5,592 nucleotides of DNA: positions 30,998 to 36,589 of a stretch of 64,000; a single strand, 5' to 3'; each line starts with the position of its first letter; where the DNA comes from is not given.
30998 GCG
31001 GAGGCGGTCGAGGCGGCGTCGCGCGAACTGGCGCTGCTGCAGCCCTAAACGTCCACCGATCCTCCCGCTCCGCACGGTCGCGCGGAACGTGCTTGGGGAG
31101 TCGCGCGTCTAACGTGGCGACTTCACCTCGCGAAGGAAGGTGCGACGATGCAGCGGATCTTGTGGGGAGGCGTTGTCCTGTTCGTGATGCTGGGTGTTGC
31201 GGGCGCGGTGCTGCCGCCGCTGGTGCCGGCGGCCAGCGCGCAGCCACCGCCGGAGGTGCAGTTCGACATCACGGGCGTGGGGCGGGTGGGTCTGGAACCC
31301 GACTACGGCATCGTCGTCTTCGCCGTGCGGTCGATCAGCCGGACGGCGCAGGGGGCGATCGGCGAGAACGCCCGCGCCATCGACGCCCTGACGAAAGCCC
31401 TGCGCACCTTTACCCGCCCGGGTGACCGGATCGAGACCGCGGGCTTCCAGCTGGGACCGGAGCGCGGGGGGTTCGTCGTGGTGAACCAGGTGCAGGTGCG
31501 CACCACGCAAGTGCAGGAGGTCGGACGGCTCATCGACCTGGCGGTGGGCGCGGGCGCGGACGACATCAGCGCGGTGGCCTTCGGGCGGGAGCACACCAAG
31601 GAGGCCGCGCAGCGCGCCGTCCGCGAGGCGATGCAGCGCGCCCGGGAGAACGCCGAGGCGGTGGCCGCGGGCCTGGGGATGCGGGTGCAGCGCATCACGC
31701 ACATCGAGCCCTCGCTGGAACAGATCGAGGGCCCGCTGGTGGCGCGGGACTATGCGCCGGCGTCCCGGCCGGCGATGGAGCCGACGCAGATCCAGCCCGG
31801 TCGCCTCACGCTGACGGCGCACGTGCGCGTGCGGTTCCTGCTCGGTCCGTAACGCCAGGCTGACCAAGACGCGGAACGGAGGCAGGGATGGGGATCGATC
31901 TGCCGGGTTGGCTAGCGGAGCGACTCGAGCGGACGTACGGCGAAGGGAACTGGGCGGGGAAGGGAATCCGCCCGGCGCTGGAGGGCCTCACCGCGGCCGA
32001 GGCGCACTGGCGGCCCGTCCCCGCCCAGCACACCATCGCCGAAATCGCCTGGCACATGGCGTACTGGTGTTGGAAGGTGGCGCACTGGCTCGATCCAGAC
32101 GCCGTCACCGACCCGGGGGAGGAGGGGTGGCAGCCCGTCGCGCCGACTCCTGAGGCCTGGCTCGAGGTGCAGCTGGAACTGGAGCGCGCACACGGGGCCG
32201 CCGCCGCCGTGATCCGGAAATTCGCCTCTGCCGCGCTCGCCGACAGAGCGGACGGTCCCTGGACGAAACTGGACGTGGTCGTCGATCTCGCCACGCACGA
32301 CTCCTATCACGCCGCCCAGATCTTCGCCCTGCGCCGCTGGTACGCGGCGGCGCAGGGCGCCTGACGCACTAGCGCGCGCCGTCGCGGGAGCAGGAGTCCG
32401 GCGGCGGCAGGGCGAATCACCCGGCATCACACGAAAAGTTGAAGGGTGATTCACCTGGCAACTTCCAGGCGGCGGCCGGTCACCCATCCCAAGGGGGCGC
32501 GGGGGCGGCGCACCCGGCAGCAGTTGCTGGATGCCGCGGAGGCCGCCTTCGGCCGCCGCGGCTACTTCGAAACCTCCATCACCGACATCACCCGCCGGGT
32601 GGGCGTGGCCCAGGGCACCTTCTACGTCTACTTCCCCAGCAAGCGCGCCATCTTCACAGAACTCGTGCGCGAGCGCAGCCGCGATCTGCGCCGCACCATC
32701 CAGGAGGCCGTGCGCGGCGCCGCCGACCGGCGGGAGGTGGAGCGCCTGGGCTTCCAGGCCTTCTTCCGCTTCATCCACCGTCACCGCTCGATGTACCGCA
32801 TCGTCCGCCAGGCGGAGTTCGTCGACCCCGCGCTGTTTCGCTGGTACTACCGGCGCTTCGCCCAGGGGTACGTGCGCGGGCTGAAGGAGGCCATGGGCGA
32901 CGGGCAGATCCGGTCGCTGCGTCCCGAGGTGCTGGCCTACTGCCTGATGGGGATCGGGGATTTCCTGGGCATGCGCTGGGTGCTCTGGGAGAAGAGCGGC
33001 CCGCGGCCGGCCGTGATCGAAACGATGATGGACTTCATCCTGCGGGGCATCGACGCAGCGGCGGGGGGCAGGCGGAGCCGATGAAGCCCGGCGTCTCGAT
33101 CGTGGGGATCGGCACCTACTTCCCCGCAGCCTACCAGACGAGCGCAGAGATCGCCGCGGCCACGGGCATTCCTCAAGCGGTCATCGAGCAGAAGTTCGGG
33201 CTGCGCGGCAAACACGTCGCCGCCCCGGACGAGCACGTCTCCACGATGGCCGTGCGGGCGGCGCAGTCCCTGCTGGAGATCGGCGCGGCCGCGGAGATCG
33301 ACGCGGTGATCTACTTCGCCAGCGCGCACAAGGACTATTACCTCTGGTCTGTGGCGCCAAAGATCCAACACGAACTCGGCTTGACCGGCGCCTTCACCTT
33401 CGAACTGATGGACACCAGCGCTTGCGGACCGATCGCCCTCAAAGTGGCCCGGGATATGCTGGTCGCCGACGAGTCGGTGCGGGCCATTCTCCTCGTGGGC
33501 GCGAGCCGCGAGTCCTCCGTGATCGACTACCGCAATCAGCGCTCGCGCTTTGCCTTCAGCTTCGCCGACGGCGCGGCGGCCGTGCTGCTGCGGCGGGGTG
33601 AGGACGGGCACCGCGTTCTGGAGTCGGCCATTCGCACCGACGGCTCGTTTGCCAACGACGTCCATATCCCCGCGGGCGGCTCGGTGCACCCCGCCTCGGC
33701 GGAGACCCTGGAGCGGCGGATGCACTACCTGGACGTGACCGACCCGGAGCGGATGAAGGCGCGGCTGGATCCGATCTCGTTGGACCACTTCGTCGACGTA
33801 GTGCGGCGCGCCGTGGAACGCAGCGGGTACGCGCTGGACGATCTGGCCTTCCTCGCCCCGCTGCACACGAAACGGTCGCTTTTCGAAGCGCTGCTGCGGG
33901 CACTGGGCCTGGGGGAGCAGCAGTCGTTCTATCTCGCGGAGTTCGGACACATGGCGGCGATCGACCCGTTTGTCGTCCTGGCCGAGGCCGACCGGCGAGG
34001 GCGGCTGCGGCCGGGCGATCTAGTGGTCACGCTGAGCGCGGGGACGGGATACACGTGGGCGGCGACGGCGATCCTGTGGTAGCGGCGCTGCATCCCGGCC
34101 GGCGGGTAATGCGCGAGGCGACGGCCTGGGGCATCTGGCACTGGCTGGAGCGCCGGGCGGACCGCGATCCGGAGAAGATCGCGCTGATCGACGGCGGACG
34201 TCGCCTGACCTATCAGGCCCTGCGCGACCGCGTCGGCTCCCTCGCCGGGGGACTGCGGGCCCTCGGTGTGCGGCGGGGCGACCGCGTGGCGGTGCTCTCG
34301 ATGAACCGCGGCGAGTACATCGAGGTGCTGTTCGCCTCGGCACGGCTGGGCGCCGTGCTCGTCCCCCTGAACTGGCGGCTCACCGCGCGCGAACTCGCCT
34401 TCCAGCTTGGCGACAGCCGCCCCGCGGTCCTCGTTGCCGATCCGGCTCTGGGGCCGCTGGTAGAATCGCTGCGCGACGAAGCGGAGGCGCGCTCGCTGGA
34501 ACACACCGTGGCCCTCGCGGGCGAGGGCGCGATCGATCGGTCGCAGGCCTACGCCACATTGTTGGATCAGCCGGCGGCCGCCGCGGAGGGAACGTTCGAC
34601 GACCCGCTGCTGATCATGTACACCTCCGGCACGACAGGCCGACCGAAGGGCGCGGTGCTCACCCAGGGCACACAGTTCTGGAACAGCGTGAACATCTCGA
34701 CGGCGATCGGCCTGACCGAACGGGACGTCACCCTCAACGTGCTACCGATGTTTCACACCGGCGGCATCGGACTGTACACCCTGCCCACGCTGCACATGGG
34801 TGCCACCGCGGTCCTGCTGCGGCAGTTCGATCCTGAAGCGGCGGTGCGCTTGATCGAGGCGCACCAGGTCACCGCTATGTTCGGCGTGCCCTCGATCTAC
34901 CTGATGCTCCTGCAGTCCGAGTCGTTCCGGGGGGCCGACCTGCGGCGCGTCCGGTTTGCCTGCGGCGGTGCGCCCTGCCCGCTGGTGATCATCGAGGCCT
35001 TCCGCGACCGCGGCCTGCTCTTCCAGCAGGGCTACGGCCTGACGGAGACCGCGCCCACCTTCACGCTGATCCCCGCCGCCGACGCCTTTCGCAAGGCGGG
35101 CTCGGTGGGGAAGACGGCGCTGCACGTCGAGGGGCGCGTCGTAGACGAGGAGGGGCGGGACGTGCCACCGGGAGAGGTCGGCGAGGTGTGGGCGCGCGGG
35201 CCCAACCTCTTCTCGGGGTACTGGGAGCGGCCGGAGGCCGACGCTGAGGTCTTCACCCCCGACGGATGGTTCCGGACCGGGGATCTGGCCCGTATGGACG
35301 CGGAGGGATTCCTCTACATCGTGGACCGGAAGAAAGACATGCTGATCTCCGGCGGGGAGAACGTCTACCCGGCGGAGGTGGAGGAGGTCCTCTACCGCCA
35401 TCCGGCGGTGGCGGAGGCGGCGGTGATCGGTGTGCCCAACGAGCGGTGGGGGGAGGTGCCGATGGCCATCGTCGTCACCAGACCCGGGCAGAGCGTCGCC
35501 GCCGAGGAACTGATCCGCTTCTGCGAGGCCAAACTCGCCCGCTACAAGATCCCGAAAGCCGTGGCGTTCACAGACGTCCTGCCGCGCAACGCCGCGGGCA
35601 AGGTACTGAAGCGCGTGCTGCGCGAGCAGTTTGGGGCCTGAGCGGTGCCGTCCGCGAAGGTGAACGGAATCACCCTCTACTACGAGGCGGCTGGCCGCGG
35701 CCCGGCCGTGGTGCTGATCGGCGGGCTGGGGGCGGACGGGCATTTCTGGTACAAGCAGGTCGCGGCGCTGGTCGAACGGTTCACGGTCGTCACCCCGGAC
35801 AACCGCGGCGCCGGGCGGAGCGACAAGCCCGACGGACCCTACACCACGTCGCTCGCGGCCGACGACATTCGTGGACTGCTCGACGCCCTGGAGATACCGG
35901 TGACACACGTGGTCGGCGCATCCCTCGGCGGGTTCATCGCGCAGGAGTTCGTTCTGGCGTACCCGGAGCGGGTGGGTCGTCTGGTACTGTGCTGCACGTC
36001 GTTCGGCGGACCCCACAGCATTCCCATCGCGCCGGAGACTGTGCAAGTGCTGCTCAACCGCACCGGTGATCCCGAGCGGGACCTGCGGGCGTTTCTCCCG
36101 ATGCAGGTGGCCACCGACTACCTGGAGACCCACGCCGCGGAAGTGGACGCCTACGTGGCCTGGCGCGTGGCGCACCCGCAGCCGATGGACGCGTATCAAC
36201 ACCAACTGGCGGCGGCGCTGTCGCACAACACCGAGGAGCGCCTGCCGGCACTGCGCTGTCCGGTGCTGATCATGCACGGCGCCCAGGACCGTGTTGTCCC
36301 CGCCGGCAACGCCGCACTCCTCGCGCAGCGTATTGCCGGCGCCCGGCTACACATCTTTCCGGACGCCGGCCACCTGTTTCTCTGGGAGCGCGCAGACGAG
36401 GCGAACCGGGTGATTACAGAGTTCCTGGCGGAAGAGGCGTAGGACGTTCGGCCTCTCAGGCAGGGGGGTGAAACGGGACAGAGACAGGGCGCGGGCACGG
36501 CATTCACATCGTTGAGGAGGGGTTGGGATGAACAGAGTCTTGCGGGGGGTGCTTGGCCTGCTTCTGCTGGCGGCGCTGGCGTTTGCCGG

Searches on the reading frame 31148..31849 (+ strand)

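Call 53: search_protein_families(library=pfam, proteins=[window:31148-31849:+], max_evalue=0.00001)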
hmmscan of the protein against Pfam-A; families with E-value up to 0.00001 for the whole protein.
window:31148-31849:+ (234 aa): 1 family
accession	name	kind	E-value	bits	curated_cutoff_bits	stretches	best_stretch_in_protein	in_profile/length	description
PF04402.19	SIMPL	-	9.2e-34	117.9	25.2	1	41-230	3-205/205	Protein of unknown function (DUF541)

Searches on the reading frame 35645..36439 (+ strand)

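Call 53: search_protein_families(library=pfam, proteins=[window:35645-36439:+], max_evalue=0.00001)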
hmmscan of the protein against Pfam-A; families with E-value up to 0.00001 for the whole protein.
window:35645-36439:+ (265 aa): 4 families
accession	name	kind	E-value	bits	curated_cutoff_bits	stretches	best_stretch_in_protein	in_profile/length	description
PF00561.26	Abhydrolase_1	-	2.3e-34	119.6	25.8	1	20-249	1-244/245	alpha/beta hydrolase fold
PF12697.13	Abhydrolase_6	-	2.6e-25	90.8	26.3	1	22-252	1-213/217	Alpha/beta hydrolase family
PF12146.15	Hydrolase_4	-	4.8e-23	82.1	27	1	21-249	6-238/239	Serine aminopeptidase, S33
PF00326.27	Peptidase_S9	-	2.1e-06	27.9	22.6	1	157-260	99-205/213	Prolyl oligopeptidase family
